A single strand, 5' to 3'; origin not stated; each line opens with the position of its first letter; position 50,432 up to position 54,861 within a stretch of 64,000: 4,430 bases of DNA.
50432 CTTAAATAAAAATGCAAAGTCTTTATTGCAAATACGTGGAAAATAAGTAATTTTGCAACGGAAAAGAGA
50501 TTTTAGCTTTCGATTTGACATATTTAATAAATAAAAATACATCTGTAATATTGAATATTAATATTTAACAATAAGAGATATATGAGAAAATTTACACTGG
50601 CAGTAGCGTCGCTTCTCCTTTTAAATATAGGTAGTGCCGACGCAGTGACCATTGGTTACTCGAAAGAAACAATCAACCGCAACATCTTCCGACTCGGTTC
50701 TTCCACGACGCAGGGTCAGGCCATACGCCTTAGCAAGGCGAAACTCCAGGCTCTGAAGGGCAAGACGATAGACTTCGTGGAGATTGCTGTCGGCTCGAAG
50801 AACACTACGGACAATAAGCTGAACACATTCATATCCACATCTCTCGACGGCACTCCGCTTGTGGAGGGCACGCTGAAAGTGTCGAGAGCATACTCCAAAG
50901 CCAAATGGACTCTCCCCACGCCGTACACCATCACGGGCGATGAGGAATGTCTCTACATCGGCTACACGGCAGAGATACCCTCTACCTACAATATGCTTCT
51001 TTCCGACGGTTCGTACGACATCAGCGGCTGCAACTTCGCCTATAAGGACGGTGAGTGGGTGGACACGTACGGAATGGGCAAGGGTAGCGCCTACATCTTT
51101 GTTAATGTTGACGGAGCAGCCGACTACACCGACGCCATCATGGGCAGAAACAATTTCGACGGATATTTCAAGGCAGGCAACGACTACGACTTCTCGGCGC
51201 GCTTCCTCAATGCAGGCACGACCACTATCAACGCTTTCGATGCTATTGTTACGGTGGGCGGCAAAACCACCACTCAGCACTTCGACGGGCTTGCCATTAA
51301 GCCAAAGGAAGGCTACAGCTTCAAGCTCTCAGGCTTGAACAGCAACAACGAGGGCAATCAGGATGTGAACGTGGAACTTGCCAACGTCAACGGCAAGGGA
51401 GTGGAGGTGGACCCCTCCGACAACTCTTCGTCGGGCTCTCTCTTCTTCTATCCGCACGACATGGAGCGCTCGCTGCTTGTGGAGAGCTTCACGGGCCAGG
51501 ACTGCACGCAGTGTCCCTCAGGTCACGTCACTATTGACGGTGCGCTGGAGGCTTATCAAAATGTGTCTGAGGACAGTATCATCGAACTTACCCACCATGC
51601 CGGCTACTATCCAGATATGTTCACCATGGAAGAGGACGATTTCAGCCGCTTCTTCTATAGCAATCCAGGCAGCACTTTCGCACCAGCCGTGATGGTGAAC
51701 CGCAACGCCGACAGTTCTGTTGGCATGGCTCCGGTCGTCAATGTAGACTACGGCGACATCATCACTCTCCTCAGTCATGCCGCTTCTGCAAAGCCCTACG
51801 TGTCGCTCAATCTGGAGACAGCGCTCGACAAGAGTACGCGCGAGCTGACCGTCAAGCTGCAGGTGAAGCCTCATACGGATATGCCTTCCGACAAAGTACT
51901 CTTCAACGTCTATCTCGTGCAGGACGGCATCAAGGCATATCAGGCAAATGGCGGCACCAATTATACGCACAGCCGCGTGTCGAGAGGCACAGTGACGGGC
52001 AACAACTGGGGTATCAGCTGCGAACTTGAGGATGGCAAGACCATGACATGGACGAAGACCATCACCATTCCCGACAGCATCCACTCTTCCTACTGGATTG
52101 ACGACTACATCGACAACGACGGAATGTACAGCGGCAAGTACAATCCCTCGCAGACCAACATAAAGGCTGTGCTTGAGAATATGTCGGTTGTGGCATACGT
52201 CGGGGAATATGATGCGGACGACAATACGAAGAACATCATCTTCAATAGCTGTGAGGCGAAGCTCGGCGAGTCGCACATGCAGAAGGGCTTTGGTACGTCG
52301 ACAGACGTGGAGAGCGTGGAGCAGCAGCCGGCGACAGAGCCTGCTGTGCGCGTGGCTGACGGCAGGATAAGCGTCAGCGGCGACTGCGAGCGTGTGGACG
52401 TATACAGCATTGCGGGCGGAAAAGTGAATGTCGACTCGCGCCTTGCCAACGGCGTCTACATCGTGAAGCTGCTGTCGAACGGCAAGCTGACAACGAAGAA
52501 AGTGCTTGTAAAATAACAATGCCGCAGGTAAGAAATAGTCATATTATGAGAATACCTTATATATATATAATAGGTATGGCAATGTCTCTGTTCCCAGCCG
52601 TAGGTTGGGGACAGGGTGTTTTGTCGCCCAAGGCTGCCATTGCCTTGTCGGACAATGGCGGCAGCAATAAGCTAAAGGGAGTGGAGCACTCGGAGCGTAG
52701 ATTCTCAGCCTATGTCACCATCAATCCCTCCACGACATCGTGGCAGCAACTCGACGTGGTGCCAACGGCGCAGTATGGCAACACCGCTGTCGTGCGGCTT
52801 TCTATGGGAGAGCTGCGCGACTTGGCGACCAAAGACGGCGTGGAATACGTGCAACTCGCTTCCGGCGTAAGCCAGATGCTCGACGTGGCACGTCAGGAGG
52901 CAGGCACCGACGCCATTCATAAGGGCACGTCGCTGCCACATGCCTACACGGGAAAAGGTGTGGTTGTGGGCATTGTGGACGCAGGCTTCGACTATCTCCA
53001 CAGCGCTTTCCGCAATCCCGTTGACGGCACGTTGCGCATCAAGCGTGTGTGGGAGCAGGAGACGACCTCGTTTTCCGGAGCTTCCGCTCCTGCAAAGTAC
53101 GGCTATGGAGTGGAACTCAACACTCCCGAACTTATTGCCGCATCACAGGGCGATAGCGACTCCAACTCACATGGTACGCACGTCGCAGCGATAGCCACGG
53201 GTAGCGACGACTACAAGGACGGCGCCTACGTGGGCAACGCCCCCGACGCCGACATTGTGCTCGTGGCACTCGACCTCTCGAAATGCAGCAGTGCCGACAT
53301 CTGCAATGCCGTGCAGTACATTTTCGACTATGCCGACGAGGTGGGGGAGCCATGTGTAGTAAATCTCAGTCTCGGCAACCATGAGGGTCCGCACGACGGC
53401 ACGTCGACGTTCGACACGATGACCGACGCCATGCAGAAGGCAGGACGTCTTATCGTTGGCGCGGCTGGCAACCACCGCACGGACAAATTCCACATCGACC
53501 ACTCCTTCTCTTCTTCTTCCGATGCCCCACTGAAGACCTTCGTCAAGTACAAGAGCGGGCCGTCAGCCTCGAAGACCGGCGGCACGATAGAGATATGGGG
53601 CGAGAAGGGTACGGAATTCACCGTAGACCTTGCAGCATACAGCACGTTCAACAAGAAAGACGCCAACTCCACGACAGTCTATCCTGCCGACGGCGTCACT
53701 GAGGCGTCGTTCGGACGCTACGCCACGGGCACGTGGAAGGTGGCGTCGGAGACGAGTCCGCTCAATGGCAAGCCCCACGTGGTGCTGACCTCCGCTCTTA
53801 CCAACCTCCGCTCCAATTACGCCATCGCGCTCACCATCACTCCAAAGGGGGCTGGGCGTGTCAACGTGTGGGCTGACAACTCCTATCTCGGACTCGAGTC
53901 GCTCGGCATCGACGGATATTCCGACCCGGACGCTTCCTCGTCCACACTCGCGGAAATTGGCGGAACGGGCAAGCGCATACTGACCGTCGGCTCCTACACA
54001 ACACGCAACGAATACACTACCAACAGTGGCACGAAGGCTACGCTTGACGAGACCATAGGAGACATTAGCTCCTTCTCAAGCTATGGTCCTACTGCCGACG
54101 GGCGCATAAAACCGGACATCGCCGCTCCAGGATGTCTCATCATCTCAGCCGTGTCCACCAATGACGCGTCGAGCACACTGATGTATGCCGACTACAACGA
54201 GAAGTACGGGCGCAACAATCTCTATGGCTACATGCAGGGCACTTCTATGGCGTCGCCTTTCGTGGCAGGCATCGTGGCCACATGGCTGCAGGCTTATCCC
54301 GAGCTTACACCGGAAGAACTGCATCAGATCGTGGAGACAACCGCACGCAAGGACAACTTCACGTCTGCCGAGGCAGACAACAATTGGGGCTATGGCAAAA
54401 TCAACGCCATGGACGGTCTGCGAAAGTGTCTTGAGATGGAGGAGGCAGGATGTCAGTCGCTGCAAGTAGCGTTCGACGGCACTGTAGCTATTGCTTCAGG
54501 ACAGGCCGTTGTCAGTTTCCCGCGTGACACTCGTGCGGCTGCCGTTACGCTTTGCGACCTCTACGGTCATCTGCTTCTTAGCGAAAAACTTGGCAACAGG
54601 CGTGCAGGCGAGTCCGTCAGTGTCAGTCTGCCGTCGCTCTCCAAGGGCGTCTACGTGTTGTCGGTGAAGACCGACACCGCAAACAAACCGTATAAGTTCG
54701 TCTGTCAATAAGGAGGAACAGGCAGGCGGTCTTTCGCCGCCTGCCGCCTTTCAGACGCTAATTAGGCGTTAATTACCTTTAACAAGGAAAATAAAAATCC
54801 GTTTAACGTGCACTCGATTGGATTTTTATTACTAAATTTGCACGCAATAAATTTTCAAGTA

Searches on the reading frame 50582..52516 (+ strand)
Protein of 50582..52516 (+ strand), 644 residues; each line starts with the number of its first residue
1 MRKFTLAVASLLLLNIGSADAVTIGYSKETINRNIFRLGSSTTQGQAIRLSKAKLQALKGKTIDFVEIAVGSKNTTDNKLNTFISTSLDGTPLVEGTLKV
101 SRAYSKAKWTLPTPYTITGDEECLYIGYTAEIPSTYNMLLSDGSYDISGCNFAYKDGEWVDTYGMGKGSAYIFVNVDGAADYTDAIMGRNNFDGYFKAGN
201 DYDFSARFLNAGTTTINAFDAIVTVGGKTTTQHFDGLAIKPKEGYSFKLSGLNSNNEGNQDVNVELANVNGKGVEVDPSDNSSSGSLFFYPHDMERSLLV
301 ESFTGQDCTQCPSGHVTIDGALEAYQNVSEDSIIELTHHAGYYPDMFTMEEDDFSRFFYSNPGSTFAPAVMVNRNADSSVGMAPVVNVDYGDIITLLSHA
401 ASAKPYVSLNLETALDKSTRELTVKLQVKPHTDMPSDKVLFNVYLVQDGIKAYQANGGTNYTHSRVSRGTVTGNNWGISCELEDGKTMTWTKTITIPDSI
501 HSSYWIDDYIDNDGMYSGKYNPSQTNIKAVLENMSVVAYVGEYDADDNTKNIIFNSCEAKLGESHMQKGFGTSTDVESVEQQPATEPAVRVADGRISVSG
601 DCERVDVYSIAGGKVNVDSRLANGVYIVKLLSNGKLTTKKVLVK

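Call 9: search_protein_families(library=pfam, proteins=[window:50582-52516:+], max_evalue=0.1)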
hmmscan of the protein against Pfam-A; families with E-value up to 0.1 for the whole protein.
window:50582-52516:+ (644 aa): 5 families
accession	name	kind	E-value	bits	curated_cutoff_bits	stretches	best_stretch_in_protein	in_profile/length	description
PF11551.14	Omp28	-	6.4e-15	55.9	34.9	1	358-500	4-140/171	Outer membrane protein Omp28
PF17251.8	Pom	-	0.00052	19.9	22.4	1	165-263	44-132/285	Protochlamydia outer membrane protein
PF18962.6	Por_Secre_tail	-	0.0022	18.7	27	0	619-643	51-75/75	Secretion system C-terminal sorting domain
PF06764.17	DUF1223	-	0.0063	17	30.7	1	299-474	1-172/202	Protein of unknown function (DUF1223)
PF24749.2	DUF7695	-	0.034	14.3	25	0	300-337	16-55/58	Domain of unknown function (DUF7695)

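Call 11: search_protein_families(library=ncbifam, proteins=[window:50582-52516:+], max_evalue=0.1)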
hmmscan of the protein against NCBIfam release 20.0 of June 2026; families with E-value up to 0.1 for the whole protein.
window:50582-52516:+ (644 aa): 3 families
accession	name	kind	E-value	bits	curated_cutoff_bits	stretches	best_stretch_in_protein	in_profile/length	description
NF033782.1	lipoprot_Omp28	subfamily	3.8e-22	78.8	150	1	292-505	34-241/264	Omp28 family outer membrane lipoprotein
NF045500.1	Omp28_seleno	equivalog_domain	4.4e-07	29.6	200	1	296-498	39-239/377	Omp28-related selenoprotein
TIGR04183.1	Por_Secre_tail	domain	3.3e-06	27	23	1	605-644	33-72/72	T9SS type A sorting domain-containing protein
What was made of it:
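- On T9SS type A cargo (TIGR04183 / PF18962 Por_Secre_tail): Other CTD-bearing proteins in the window (50582-52516 and 52519-54711; call 11) suggest the organism uses a T9SS.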

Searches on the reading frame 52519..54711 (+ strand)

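Call 9: search_protein_families(library=pfam, proteins=[window:52519-54711:+], max_evalue=0.1)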
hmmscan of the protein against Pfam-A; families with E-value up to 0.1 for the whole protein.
window:52519-54711:+ (730 aa): 2 families
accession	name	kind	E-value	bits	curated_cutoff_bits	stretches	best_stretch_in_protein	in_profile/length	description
PF00082.27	Peptidase_S8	-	2.7e-45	155.3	21.8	2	476-626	162-288/288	Subtilase family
PF18962.6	Por_Secre_tail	-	0.0017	19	27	1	671-727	19-73/75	Secretion system C-terminal sorting domain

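Call 11: search_protein_families(library=ncbifam, proteins=[window:52519-54711:+], max_evalue=0.1)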
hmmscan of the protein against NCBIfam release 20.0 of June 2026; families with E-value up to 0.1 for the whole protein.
window:52519-54711:+ (730 aa): 10 families
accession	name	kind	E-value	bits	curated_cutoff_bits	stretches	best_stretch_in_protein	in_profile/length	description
NF040809.1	germ_prot_CspBA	exception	3.2e-26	91.3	1250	2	142-326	648-831/1099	bifunctional germination protease/germinant receptor pseudoprotease CspBA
NF040808.2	CspC_non_triad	exception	4.5e-23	81.5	675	1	138-335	88-293/556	bile acid germinant receptor pseudoprotease CspC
TIGR03921.1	T7SS_mycosin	equivalog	1.6e-21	76.8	278.75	2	531-639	197-290/353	type VII secretion-associated serine protease mycosin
NF033595.1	denti_PrtP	equivalog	1.1e-15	57.3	300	2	534-633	414-501/606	dentilisin complex serine proteinase subunit PrtP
NF040553.1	SGO_0316_fam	subfamily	1.4e-13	49.5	1400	2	515-606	652-728/1486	SGO_0316/SGO_0317 family LPXTG-anchored serine peptidase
NF042956.1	IteS_antiphage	equivalog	2.6e-06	26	900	2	215-323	290-398/747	S8 family anti-phage peptidase IteS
NF051851.1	AtpSerPepEprS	equivalog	9.6e-06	23.9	1700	1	569-629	297-358/988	autotransporter serine peptidase EprS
NF049966.1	QH_SP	equivalog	0.00019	20.8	165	0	570-610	172-212/219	subtilisin-like serine protease QhpE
TIGR04183.1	Por_Secre_tail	domain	0.00082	19.3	23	1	667-729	14-71/72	T9SS type A sorting domain-containing protein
TIGR03895.1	protease_PatA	subfamily_domain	0.018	13.8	421.05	0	218-327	1-107/606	PatA/PatG family cyanobactin maturation protease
